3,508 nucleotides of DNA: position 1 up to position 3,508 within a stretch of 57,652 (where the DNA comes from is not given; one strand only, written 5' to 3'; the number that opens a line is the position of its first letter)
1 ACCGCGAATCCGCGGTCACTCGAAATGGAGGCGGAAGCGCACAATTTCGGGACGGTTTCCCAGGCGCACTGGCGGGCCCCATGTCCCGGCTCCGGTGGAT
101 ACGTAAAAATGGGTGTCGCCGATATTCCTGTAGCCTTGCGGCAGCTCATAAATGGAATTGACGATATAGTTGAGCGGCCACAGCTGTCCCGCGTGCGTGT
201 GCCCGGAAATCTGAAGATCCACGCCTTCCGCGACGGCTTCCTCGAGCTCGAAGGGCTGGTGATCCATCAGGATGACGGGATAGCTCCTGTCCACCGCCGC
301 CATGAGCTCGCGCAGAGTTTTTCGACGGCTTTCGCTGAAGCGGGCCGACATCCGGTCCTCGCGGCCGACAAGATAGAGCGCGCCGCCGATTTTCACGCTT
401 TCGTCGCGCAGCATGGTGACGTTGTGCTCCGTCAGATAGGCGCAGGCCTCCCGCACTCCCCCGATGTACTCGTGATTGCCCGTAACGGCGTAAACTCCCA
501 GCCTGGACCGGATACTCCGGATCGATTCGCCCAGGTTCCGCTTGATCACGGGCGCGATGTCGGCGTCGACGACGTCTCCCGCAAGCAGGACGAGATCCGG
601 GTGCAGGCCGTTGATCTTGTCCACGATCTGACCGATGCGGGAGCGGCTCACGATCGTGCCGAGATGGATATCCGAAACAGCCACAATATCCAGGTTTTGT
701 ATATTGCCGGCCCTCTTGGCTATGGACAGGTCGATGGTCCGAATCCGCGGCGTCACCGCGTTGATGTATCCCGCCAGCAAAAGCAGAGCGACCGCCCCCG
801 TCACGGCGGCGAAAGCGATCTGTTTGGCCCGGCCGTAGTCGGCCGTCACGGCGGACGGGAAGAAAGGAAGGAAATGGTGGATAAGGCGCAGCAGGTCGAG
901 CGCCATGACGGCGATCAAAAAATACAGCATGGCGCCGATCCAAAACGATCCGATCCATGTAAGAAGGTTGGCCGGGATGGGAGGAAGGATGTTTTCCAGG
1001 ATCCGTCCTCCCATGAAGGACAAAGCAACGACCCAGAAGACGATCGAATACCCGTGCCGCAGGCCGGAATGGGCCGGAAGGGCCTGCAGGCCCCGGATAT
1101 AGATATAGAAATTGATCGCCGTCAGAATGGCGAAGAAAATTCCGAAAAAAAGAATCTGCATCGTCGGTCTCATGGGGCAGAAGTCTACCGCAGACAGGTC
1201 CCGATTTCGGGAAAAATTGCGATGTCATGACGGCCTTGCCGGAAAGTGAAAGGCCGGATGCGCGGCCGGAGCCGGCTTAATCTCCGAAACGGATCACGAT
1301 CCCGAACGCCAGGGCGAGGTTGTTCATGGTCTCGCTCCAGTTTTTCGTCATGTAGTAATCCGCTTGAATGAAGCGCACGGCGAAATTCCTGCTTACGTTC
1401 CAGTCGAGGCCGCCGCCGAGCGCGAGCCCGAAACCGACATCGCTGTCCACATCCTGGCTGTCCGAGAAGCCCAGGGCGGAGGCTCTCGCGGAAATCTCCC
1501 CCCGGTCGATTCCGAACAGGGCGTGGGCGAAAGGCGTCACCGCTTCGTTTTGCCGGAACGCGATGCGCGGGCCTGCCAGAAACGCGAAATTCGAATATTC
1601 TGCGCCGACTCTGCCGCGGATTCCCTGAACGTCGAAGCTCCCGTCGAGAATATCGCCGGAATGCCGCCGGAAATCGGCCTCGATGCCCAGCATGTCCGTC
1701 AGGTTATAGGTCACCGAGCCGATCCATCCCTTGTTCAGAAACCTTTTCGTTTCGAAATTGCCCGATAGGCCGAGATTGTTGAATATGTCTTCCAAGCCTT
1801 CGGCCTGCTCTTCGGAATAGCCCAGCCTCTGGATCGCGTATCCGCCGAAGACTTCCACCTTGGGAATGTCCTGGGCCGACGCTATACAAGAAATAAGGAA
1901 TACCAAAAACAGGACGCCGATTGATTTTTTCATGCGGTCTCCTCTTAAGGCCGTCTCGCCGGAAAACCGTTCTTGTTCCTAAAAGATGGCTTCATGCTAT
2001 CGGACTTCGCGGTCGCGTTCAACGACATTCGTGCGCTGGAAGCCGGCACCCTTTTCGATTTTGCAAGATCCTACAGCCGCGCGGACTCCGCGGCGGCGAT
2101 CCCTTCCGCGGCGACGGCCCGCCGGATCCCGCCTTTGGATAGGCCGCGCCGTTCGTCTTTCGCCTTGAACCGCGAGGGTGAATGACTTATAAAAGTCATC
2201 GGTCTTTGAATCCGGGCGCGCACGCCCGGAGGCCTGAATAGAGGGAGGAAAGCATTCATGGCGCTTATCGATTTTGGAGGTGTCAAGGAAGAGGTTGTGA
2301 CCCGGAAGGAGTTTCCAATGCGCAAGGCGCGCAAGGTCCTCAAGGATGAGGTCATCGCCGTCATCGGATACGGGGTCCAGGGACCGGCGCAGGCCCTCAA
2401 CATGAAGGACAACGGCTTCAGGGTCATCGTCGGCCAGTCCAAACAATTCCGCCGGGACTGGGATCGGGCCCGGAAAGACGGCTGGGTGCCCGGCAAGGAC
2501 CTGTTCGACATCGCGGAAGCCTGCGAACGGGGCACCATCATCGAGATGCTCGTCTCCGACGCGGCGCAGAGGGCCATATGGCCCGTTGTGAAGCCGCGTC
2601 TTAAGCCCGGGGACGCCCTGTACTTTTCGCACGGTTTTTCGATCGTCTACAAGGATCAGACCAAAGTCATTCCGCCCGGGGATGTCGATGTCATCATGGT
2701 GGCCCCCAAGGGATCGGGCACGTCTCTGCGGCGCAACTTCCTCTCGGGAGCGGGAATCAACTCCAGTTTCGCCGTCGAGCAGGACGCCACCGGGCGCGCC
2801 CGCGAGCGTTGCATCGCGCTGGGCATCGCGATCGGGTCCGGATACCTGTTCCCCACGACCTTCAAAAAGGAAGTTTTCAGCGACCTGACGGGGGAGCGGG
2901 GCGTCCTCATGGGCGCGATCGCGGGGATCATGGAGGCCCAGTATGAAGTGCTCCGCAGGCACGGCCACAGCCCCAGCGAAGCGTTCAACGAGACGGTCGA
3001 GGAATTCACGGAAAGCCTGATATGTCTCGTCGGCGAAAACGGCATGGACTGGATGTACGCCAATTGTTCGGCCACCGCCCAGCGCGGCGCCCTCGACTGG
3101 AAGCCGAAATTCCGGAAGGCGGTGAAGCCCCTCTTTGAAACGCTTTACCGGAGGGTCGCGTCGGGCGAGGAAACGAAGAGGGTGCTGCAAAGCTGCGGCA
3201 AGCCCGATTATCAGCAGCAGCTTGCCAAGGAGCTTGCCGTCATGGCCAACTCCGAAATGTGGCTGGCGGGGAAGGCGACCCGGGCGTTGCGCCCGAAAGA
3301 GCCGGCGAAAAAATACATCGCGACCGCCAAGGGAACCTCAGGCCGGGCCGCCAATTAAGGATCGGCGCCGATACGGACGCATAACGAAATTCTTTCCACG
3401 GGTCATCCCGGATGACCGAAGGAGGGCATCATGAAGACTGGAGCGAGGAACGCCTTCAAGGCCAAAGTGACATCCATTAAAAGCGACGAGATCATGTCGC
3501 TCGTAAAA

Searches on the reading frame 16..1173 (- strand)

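Call 14: search_protein_families(library=pfam, proteins=[window:16-1173:-], max_evalue=0.00001)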
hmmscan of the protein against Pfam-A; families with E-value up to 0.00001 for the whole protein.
window:16-1173:- (385 aa): 2 families
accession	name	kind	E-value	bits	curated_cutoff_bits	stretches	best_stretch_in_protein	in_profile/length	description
PF00149.33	Metallophos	-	1.1e-13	52.5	21.5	1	163-328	3-190/191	Calcineurin-like phosphoesterase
PF12850.12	Metallophos_2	-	1.8e-08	35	27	1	162-328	2-118/154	Calcineurin-like phosphoesterase superfamily domain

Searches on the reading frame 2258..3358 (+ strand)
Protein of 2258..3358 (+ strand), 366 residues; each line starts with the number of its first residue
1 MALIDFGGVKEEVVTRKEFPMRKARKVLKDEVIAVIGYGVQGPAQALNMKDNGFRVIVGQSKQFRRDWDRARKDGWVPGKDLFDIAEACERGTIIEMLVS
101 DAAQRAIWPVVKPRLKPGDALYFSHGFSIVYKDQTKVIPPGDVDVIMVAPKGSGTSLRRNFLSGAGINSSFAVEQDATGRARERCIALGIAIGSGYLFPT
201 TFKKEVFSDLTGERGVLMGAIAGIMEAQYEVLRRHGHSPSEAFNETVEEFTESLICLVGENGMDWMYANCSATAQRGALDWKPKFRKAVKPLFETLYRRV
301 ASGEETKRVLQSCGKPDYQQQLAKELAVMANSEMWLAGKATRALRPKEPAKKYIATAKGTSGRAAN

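Call 14: search_protein_families(library=pfam, proteins=[window:2258-3358:+], max_evalue=0.00001)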
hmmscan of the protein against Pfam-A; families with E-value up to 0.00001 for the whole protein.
window:2258-3358:+ (366 aa): 2 families
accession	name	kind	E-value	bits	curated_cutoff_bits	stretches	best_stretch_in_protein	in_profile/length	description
PF07991.19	KARI_N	-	1.4e-43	148.8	20.6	1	27-194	1-161/165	Acetohydroxy acid isomeroreductase, NADPH-binding domain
PF01450.25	KARI_C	-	2.8e-39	135.2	29.1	1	202-346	1-143/144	Ketol-acid reductoisomerase, C-terminal domain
